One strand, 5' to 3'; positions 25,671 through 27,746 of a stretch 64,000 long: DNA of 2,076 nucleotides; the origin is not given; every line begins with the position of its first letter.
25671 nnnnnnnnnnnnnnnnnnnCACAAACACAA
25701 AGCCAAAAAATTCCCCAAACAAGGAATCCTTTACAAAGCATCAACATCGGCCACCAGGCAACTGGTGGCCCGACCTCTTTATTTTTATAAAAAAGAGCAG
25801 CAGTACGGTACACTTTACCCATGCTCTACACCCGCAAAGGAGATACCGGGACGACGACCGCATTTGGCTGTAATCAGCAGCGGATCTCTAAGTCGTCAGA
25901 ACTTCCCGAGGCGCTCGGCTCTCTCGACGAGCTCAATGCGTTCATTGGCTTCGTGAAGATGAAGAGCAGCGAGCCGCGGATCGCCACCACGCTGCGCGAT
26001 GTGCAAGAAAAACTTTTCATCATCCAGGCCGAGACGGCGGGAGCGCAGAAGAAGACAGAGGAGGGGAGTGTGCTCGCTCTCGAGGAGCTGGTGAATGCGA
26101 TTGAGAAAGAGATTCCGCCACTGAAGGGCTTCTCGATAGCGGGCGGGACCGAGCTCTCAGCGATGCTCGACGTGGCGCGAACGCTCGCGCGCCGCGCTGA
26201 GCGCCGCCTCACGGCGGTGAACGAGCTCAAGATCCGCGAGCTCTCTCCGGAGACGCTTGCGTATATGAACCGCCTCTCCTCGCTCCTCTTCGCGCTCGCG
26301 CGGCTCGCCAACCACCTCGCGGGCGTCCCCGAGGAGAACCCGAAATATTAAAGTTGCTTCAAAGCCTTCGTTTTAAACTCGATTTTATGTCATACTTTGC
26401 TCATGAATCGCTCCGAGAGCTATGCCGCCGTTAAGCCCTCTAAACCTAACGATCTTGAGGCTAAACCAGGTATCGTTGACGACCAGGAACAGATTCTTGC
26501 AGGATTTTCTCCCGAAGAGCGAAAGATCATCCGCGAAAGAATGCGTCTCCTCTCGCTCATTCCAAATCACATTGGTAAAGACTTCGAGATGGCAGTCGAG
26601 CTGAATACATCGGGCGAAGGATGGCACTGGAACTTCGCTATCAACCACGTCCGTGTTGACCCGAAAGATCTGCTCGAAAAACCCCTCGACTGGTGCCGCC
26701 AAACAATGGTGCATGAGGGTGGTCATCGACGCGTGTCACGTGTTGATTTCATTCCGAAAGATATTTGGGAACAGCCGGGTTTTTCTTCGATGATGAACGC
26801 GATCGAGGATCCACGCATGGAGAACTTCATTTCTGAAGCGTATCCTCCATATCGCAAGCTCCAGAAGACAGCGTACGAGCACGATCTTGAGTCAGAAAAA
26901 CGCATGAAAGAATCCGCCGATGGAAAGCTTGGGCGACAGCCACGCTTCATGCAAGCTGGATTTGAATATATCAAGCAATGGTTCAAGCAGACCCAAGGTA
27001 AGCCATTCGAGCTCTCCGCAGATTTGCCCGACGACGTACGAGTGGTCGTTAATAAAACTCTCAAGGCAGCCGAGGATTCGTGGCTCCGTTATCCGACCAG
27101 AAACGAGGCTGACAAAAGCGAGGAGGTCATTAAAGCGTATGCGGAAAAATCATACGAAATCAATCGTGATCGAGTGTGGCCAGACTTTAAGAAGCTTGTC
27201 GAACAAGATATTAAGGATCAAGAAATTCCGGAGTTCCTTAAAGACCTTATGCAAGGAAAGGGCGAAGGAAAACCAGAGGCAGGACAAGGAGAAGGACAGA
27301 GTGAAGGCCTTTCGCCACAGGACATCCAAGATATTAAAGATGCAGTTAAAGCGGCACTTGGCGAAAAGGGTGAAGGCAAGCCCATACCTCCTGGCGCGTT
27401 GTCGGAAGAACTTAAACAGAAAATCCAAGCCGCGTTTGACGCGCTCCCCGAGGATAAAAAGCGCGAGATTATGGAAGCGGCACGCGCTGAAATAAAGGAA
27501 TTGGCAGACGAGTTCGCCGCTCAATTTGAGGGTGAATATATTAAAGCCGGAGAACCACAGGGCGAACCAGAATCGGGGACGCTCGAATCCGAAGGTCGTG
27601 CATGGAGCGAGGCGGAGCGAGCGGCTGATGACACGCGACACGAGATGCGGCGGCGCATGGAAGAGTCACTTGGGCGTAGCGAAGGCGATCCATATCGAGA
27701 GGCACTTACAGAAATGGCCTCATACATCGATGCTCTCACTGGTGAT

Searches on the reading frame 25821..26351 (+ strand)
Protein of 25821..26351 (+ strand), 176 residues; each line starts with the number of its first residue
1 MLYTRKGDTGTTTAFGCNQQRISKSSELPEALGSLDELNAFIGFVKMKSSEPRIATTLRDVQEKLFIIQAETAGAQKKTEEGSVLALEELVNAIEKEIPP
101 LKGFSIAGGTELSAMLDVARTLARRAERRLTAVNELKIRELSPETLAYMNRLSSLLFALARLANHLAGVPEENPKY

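Call 9: search_protein_families(library=pfam, proteins=[window:25821-26351:+], max_evalue=0.01)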
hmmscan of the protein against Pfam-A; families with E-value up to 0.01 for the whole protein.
window:25821-26351:+ (176 aa): 1 family
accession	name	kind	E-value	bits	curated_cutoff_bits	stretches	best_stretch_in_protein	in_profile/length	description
PF01923.23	Cob_adeno_trans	-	1.6e-44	152.4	24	1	2-162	1-170/171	Cobalamin adenosyltransferase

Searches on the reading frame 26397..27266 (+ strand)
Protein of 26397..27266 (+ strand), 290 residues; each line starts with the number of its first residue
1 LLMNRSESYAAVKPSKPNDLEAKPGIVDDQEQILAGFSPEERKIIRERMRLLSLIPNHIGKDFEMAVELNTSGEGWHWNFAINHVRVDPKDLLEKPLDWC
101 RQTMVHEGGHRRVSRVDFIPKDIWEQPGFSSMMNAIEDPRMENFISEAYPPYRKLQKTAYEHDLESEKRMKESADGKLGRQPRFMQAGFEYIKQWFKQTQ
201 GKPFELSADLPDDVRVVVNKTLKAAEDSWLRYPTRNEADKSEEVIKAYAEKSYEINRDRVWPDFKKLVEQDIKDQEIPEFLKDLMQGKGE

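Call 53: predict_structure(alignment_id=A5)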
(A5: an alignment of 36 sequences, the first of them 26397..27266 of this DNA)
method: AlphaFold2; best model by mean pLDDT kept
length: 290 residues; sequences in the alignment: 36
mean_pLDDT: 84.4   pTM: 0.79
mean pLDDT of the five models: 84.4, 84.0, 83.6, 83.5, 82.3
residues with pLDDT >= 90: 171; 70-90: 79; 50-70: 11; < 50: 29
segments of 3 or more residues with pLDDT < 50: 1-26, 288-290
pLDDT, mean of each block of 10 residues (from residue 1): 26 32 51 95 96 87 82 89 89 94 90 89 92 93 92 85 86 86 94 94 95 98 98 92 94 98 97 76 60
secondary structure, 60 per line:
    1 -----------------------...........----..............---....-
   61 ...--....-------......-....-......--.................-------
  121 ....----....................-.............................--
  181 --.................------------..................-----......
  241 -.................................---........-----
elements in order: H24-34 H39-52 H56-59 E66-69 E77-79 E84-87 H89-94 H97-113 H121-124 H129-148 H150-178 H183-199 H212-229 H235-240 H242-274 H278-285

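Call 89: fold_search(model_id=the predicted structure, library=pdb)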
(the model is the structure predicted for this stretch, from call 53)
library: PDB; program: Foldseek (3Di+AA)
matches with E <= 10: 158; with E <= 0.001: 0
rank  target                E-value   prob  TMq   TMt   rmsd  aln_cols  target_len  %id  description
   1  4qhj_A                5.8e-01  0.75  0.21  0.47   7.5       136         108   11  Crystal structure of Methanocaldococcus jannaschii selecase mutant I100F+H107F (released 2014-07-16)
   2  4qhi_A                6.3e-01  0.87  0.23  0.50   5.7       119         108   11  Crystal structure of Methanocaldococcus jannaschii selecase mutant R36W (released 2014-07-16)
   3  4jix_B                6.3e-01  0.75  0.17  0.42   9.7        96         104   10  Crystal structure of the metallopeptidase zymogen of Methanocaldococcus jannaschii jannalysin (released 2013-06-12)
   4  4qhi_B                7.6e-01  0.89  0.20  0.46   5.0        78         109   13  Crystal structure of Methanocaldococcus jannaschii selecase mutant R36W (released 2014-07-16)
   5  7xge_A                9.1e-01  0.15  0.16  0.24  13.7       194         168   11  Crystal structure of MCL-1 in complex with computationally designed inhibitor protein (released 2022-07-20)
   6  4qhi_D                1.0e+00  0.80  0.24  0.53   5.7       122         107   11  Crystal structure of Methanocaldococcus jannaschii selecase mutant R36W (released 2014-07-16)
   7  4jix_A                1.1e+00  0.69  0.17  0.42   9.4        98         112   11  Crystal structure of the metallopeptidase zymogen of Methanocaldococcus jannaschii jannalysin (released 2013-06-12)
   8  6s2v_C                1.2e+00  0.09  0.15  0.13  18.2       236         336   13  Structure of the N-terminal catalytic region of T. thermophilus Rel (released 2020-07-08)
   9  4qhi_C                1.3e+00  0.47  0.19  0.42   7.3       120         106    9  Crystal structure of Methanocaldococcus jannaschii selecase mutant R36W (released 2014-07-16)
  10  5nia                  1.3e+00  0.33  0.35  0.20   9.6       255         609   11  Crystal structure of human LTA4H mutant D375N in open conformation (crystal form I) (released 2017-08-23)
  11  9ivk_A                1.4e+00  0.09  0.17  0.17  26.4       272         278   13  cryo-EM structure of a tmFAP (released 2024-11-20)
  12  4qhf                  1.5e+00  0.47  0.16  0.38   7.2        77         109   10  Crystal structure of Methanocaldococcus jannaschii monomeric selecase (released 2014-07-16)
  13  9luc_B                2.0e+00  0.04  0.11  0.14  25.1       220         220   10  The chimeric flagellar motor complex between MotA1B1 from Paenibacillus sp. TCA20 and MotAB from E.coli, state 3 (released 2025-04-09)
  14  4wic_A                2.0e+00  0.03  0.12  0.11  31.6       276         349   12  Immediate-early 1 protein (IE1) of rhesus macaque cytomegalovirus (released 2015-07-15)
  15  6oh6                  2.1e+00  0.06  0.18  0.17  17.2       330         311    8  Crystal structure of (E)-biformene synthase LrdC from Streptomyces sp. strain K155 in complex with Mg and PPi (released 2019-04-17)
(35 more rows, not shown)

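Call 94: search_protein_representatives(alignment_id=A7)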
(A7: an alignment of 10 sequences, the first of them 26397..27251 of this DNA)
Query: 10 sequences, 274 profile positions. Proteins with E-value up to 0.001 (for the whole library): 450; up to 1e-10: 245; up to 1e-30: 115. The best 150 are listed.
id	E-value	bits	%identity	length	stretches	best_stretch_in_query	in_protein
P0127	3.6e-139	479.3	-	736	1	7-274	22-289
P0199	9.1e-138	474.7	-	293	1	9-274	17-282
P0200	8.8e-132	455.1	-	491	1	9-274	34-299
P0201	2.2e-128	444.0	-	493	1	12-274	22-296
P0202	2.0e-125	434.3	-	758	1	6-273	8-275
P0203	9.4e-125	432.0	-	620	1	17-274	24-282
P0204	8.4e-124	428.9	-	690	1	8-274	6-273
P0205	1.2e-122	425.1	-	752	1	12-274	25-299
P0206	9.5e-118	409.1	-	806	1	9-274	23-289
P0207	2.8e-116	404.2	-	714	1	15-273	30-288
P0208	1.9e-114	398.3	-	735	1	8-274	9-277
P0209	8.8e-114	396.1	-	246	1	24-249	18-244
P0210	2.5e-113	394.6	-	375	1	13-272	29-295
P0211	1.1e-111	389.2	-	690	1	10-273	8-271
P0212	1.5e-111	388.7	-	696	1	4-273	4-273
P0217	1.5e-107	375.6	-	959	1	16-273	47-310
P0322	2.8e-28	115.6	-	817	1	19-273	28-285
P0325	1.4e-27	113.3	-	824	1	15-271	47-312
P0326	1.5e-27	113.3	-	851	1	38-273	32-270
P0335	2.1e-25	106.2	-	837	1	35-272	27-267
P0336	7.3e-25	104.4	-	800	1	35-273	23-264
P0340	7.0e-24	101.2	-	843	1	14-264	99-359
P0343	2.6e-23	99.3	-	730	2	86-271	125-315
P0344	3.1e-23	99.1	-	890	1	21-263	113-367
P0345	3.8e-23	98.8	-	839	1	38-274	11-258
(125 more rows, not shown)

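Call 95: search_protein_families(library=pfam, proteins=[P0340, P0344, P0343, P0325, P0326, P0335, P0336, P0345, P0322, P0217], max_evalue=0.01)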
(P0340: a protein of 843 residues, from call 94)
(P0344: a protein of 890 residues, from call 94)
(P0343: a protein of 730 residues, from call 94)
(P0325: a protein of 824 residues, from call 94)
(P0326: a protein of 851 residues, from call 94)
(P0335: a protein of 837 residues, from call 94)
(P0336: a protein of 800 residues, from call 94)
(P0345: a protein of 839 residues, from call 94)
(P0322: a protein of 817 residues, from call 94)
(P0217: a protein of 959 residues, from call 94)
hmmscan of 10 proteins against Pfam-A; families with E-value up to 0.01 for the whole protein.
P0340 (843 aa): 4 families
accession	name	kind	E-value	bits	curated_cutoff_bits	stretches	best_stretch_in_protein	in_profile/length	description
PF00092.34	VWA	-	6.1e-15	56.3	23.8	1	671-806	3-143/174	von Willebrand factor type A domain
PF13519.12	VWA_2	-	5.4e-11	43.5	27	1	671-777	2-107/107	von Willebrand factor type A domain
PF05762.20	VWA_CoxE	-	9e-08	32.2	26.4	1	612-800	5-185/222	VWA domain containing CoxE-like protein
PF10138.15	vWA-TerF-like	-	0.0023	18.6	29.4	1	671-804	5-143/200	vWA found in TerF C terminus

P0344 (890 aa): 3 families
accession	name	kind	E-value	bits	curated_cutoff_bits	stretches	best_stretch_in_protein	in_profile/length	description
PF00092.34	VWA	-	5.1e-15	56.6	23.8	1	712-846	4-143/174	von Willebrand factor type A domain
PF13519.12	VWA_2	-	1.6e-10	42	27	1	712-817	3-107/107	von Willebrand factor type A domain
PF25106.1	VWA_4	-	0.00073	19.6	27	1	711-839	3-127/169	von Willebrand factor A domain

P0343 (730 aa): 3 families
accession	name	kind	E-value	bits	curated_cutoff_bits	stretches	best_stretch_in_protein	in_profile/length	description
PF00092.34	VWA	-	9.3e-07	29.7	23.8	1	540-691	3-143/174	von Willebrand factor type A domain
PF11775.14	CobT_C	-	8.4e-05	22.8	21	1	526-640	2-108/220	Cobalamin biosynthesis protein CobT VWA domain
PF13519.12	VWA_2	-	0.0011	20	27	1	540-653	2-107/107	von Willebrand factor type A domain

P0325 (824 aa): 2 families
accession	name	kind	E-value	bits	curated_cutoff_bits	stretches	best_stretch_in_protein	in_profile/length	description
PF00092.34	VWA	-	1.4e-08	35.6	23.8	1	621-767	5-140/174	von Willebrand factor type A domain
PF13519.12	VWA_2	-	6.8e-06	27.1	27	1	621-730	4-106/107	von Willebrand factor type A domain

P0326 (851 aa): 5 families
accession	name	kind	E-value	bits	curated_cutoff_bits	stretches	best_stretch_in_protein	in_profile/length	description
PF19675.4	ORC3_ins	-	0.0011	19.4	28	1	504-591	126-212/232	Origin recognition complex subunit 3 insertion domain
PF00092.34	VWA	-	0.0021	18.7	23.8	1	649-777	5-130/174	von Willebrand factor type A domain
PF05762.20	VWA_CoxE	-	0.0037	17.2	26.4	0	588-779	1-177/222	VWA domain containing CoxE-like protein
PF13519.12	VWA_2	-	0.0038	18.3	27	0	649-761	4-106/107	von Willebrand factor type A domain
PF04889.17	Cwf_Cwc_15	-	0.0071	16.6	30.4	1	484-580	67-168/244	Cwf15/Cwc15 cell cycle control protein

P0335 (837 aa): 0 families

P0336 (800 aa): 2 families
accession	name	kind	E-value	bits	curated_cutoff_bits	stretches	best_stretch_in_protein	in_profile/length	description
PF23729.2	Spectrin_Dys-1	-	0.0038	17.6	27.6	1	252-300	25-77/90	Dystrophin-1-like, spectrin repeat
PF05762.20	VWA_CoxE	-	0.0094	15.8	26.4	0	653-724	100-174/222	VWA domain containing CoxE-like protein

P0345 (839 aa): 2 families
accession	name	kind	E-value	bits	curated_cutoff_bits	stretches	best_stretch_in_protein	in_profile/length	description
PF00092.34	VWA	-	2.1e-07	31.8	23.8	1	633-777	4-140/174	von Willebrand factor type A domain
PF13519.12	VWA_2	-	0.00048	21.2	27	1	633-746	3-106/107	von Willebrand factor type A domain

P0322 (817 aa): 2 families
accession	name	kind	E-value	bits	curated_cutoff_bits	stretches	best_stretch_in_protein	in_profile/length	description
PF00092.34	VWA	-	5.5e-06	27.1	23.8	1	621-772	4-149/174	von Willebrand factor type A domain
PF13519.12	VWA_2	-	7e-05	23.9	27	1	621-729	3-107/107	von Willebrand factor type A domain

P0217 (959 aa): 2 families
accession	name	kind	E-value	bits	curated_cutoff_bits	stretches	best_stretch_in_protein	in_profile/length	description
PF11775.14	CobT_C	-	1.2e-14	55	21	1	763-952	7-217/220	Cobalamin biosynthesis protein CobT VWA domain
PF00092.34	VWA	-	0.00052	20.7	23.8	1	771-922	2-143/174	von Willebrand factor type A domain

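Call 96: find_encoding_contigs(protein=P0344, flank=7000, max_places=2)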
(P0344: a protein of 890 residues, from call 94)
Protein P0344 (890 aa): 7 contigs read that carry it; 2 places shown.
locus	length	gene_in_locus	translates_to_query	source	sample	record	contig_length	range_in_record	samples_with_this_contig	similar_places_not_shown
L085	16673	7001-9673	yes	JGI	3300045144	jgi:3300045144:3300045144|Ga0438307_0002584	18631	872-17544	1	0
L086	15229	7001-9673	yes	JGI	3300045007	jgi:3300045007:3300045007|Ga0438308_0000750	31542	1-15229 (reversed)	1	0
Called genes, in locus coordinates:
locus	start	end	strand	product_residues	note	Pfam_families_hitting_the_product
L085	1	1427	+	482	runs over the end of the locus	PF13360:PQQ_2, PF13570:Beta-prop_ACSF4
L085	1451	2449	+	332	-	PF01087:GalP_UDP_transf, PF16268:DUF4921 (faint), PF16285:DUF4931_N, PF02744:GalP_UDP_tr_C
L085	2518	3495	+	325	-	-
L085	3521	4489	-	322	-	-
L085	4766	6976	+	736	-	PF12774:AAA_6 (weak), PF07726:AAA_3, PF07728:AAA_5, PF17867:AAA_lid_7, PF12774:AAA_6 (weak), PF20030:bpMoxR (weak), PF07726:AAA_3 (weak), PF07728:AAA_5, +12 more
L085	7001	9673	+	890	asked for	PF00092:VWA, PF13519:VWA_2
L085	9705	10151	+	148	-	-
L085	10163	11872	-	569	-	PF00149:Metallophos, PF09587:PGA_cap (faint), PF02872:5_nucleotid_C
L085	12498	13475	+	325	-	PF00069:Pkinase, PF07714:PK_Tyr_Ser-Thr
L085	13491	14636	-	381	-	PF00465:Fe-ADH, PF13685:Fe-ADH_2, PF25137:ADH_Fe_C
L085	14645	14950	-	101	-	PF03992:ABM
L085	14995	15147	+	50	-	-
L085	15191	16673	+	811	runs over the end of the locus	PF00027:cNMP_binding, PF00871:Acetate_kinase, PF06130:PTAC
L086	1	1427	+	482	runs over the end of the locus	PF13360:PQQ_2, PF13570:Beta-prop_ACSF4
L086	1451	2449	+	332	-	PF01087:GalP_UDP_transf, PF16268:DUF4921 (faint), PF16285:DUF4931_N, PF02744:GalP_UDP_tr_C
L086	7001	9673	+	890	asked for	PF00092:VWA, PF13519:VWA_2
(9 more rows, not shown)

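Call 97: find_encoding_contigs(protein=P0326, flank=7000, max_places=2)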
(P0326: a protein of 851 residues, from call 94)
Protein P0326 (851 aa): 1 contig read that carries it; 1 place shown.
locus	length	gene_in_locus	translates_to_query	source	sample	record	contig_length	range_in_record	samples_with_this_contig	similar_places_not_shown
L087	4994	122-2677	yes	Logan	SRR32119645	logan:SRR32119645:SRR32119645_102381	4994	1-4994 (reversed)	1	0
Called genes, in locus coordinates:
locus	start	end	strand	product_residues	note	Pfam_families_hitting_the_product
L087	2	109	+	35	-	?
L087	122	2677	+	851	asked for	-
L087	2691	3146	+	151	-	-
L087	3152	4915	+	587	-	PF07728:AAA_5 (faint)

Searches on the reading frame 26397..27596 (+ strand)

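Call 28: search_protein_families(library=pfam, proteins=[window:26397-27596:+], max_evalue=1)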
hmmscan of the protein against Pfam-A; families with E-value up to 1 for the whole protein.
window:26397-27596:+ (400 aa): 3 families
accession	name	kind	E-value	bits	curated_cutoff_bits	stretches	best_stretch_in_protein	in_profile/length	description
PF11740.13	KfrA_N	-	0.012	16.8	26.1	1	309-377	35-99/113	Plasmid replication region DNA-binding N-term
PF22564.2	HAAS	-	0.028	15.2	27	1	343-374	6-37/55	HAAS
PF02272.25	DHHA1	-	0.19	12.7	25.9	1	279-322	59-101/102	DHHA1 domain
